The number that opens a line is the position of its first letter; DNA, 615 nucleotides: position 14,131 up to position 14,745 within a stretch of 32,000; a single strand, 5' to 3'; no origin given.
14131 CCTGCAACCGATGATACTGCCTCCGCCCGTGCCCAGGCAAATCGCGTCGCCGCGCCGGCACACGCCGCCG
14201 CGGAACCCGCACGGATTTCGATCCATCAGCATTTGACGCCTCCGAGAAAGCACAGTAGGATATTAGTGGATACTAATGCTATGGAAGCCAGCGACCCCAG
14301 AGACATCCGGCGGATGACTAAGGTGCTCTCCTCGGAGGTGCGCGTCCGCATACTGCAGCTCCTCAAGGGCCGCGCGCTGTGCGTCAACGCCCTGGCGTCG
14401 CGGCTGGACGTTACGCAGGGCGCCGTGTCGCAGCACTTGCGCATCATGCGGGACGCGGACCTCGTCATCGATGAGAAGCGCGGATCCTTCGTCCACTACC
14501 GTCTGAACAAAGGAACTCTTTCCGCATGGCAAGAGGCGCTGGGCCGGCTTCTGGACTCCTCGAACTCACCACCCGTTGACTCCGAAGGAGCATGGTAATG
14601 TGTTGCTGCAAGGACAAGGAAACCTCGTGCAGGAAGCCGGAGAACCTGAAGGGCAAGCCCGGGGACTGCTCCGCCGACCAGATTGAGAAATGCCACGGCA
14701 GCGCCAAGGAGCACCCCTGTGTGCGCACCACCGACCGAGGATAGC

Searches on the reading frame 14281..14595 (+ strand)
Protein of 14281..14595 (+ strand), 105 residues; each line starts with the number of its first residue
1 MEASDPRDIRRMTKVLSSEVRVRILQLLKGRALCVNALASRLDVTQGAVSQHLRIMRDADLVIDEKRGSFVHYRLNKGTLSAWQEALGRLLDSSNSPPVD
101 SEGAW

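Call 5: search_protein_families(library=pfam, proteins=[window:14281-14595:+], max_evalue=1)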
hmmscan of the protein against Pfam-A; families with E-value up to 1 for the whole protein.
window:14281-14595:+ (105 aa): 19 families
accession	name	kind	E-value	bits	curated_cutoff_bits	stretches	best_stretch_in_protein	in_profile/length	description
PF01022.26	HTH_5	-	8e-14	51.7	22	1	19-63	2-46/47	Bacterial regulatory protein, arsR family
PF12840.13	HTH_20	-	1.5e-11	44.6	27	1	16-62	1-48/51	Helix-turn-helix domain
PF25213.1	HVO_A0261_N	-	0.00023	21.4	35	1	14-65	6-57/86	HVO_A0261 N-terminal domain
PF12802.13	MarR_2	-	0.00075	20.1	27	1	22-63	8-51/61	MarR family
PF08279.18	HTH_11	-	0.00098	19.4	25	1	23-74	4-55/55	HTH domain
PF13412.12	HTH_24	-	0.0018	18.2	21.9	1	23-62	7-47/48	Winged helix-turn-helix DNA-binding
PF24266.1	HTH_HVO_0163_N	-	0.0037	17.7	31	1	35-83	19-65/70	HVO_0163, N-terminal HTH domain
PF21476.4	PF0610-like_N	-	0.0062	17.2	33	1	21-54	3-36/50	PF0610-like, N-terminal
PF25212.1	HVO_A0114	-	0.028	14.7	27.6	1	9-68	13-72/84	HVO_A0114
PF24270.1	HTH_Cmi2_C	-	0.029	15.1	27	1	18-67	74-123/125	Cmi2, C-terminal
PF01325.25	Fe_dep_repress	-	0.048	14.3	26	1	35-67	25-57/60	Iron dependent repressor, N-terminal DNA binding domain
PF14549.12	P22_Cro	-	0.059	13.6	30.2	1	35-51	12-28/60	DNA-binding transcriptional regulator Cro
PF04545.22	Sigma70_r4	-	0.059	13.3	24.1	1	24-54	12-42/50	Sigma-70, region 4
PF15943.11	YdaS_toxin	-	0.084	13.1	30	1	36-54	12-30/65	Bacterial toxin YdaS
PF00126.33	HTH_1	-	0.086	13.2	26.6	1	39-57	20-38/60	Bacterial regulatory helix-turn-helix protein, lysR family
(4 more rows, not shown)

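Call 6: search_protein_families(library=ncbifam, proteins=[window:14281-14595:+], max_evalue=1)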
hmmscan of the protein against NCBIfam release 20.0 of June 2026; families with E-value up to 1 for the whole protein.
window:14281-14595:+ (105 aa): 19 families
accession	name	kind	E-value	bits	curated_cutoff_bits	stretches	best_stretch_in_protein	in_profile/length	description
NF033788.1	HTH_metalloreg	subfamily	3.6e-22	78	55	1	11-80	3-73/77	metalloregulator ArsR/SmtB family transcription factor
NF033789.1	repress_SdpR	subfamily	1.5e-17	63.3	100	1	14-81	3-70/79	autorepressor SdpR family transcription factor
NF007528.0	PRK10141.1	subfamily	8.4e-15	54.7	97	1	12-84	9-81/117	metalloregulator ArsR/SmtB family transcription factor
NF045707.1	Dbac_1936_reg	equivalog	1.1e-10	41.4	115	1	11-77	9-75/99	ArsR/SmtB-type metalloregulator TsoR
NF041413.1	ArsR_Rv2640c_fam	equivalog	3e-10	40.5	155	1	11-87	34-113/118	Rv2640c family ArsR-like transcriptional regulator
NF047906.1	CdPbTransRegCmtR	equivalog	9.1e-10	38.4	150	1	9-85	11-87/104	Cd(II)/Pb(II)-sensing metalloregulatory transcriptional regulator CmtR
NF040642.1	sulf_sens_BigR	equivalog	2.8e-09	36.9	155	1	8-79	9-80/95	sulfite-sensing transcriptional repressor BigR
NF053602.1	Phr_regulator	exception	3e-08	33.5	320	1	9-63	2-56/191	heat shock transcription regulator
NF053755.1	MsvR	equivalog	1.6e-05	24.7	220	1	13-63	7-57/236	transcriptional factor MsvR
NF052532.1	TransRegPagRBaca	equivalog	0.00011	22.2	170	1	11-76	19-84/99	transcriptional repressor PagR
TIGR03338.1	phnR_burk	equivalog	0.00081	19.1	271.5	1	13-72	13-75/212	phosphonate utilization associated transcriptional regulator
NF047699.2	sulf_reg_SurR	exception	0.0028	17.4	250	1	15-71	7-64/221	sulfur metabolism transcriptional regulator SurR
TIGR01884.1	cas_HTH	subfamily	0.009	15.4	60.2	1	18-71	141-196/202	CRISPR-associated CARF protein Csa3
NF005061.0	PRK06474.1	equivalog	0.0092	15.9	121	1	13-67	5-64/178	hypothetical protein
NF038251.1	AdcR_fam_Zn_TF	equivalog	0.0094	16.2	175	1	22-67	39-84/143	zinc-dependent MarR family transcriptional regulator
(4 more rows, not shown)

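Call 10: list_cluster_members(proteins=[P0001, window:14281-14595:+, window:14719-15741:+])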
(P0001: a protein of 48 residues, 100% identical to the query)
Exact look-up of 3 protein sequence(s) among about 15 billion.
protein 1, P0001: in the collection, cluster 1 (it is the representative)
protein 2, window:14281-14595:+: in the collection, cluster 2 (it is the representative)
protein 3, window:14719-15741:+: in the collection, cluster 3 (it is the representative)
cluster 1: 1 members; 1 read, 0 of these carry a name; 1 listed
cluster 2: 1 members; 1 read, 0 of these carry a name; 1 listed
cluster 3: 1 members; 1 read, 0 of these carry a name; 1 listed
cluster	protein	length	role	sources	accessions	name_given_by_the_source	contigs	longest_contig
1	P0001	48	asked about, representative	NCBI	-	-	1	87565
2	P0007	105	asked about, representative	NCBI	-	-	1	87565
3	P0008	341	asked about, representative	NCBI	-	-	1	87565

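Call 72: search_solved_structures(query=window:14281-14595:+, max_evalue=0.00001)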
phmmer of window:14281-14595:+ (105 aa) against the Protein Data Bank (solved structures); distinct sequences matched with E-value up to 0.00001: 10.
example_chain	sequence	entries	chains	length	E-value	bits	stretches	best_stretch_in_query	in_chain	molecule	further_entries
8qkf_A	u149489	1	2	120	6.6e-09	39.1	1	12-76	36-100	ArsR family transcriptional regulator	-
1r1t_A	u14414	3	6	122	9.2e-09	38.7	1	11-90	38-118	Transcriptional repressor smtB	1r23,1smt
3f6v_A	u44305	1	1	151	9.5e-09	38.6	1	14-81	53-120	Possible transcriptional regulator, ArsR family protein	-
4k2e_A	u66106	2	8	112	1.5e-08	38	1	12-95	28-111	Transcriptional activator HlyU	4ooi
1r22_A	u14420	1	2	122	1.4e-07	34.9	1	11-93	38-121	Transcriptional repressor smtB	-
3jth_A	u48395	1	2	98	3.7e-07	33.5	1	12-83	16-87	Transcription activator HlyU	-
5znx_A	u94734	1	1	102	4.1e-07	33.4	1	12-83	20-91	Transcriptional activator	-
9t6t_A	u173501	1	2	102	5.9e-06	29.7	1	7-79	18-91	Lmo1102 protein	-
9t6r_A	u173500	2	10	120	8.9e-06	29.1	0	7-80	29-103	Lmo1102 protein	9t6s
2p4w_A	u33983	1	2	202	9.6e-06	29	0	8-63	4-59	Transcriptional regulatory protein arsR family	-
